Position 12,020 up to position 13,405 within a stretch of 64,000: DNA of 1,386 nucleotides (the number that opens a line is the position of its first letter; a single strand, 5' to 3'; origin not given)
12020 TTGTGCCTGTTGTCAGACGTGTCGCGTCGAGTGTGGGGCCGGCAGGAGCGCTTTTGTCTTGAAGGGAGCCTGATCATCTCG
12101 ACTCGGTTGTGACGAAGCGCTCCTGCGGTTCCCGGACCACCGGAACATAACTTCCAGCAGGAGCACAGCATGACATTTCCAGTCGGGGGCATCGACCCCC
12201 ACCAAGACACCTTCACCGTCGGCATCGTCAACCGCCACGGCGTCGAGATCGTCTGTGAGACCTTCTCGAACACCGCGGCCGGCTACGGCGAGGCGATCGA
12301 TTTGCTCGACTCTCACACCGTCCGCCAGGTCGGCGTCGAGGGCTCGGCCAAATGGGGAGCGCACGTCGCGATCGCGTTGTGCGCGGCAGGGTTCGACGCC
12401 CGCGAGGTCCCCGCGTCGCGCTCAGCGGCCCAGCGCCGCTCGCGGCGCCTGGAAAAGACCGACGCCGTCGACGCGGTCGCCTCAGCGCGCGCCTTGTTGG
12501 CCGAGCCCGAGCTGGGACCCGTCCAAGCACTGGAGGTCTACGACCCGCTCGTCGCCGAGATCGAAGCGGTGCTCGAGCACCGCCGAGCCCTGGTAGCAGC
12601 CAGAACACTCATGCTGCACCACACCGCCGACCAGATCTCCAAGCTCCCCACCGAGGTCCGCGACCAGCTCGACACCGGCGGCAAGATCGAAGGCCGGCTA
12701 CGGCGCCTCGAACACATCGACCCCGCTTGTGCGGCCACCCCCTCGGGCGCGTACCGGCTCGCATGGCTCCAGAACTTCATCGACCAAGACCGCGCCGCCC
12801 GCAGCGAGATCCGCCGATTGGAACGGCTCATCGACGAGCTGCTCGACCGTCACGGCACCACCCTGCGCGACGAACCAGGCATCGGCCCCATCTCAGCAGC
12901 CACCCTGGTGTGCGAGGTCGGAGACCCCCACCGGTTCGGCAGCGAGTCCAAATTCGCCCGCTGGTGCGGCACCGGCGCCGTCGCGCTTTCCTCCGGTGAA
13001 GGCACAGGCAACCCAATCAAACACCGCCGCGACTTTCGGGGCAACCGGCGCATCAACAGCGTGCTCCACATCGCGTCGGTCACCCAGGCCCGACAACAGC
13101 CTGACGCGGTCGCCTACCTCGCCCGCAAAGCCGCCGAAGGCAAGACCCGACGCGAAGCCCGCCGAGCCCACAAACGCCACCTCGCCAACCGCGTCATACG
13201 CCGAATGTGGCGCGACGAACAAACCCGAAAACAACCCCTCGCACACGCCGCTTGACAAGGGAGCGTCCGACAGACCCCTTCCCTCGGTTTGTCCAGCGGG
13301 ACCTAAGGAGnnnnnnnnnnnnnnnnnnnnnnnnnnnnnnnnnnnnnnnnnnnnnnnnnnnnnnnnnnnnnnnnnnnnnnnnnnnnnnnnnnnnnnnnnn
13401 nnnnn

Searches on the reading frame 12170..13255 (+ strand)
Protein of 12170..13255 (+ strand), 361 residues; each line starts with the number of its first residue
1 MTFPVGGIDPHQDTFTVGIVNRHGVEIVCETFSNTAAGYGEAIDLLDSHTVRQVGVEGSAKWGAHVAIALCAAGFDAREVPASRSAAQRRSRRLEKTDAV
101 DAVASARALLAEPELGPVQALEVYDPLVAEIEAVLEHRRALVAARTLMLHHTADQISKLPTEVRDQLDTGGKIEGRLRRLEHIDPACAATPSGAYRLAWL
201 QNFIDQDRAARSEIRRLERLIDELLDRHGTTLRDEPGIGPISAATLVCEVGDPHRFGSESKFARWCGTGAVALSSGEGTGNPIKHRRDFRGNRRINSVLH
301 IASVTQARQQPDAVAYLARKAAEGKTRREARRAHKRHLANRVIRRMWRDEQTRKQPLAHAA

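Call 8: search_protein_families(library=pfam, proteins=[window:12170-13255:+], max_evalue=0.01)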
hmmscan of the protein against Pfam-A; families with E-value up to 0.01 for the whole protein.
window:12170-13255:+ (361 aa): 2 families
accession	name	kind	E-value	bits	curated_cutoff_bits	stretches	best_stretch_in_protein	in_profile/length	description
PF02371.22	Transposase_20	-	1.7e-15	57.6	21.3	1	231-316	3-85/87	Transposase IS116/IS110/IS902 family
PF01548.23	DEDD_Tnp_IS110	-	1.7e-14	54.4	29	1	7-147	2-141/155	Transposase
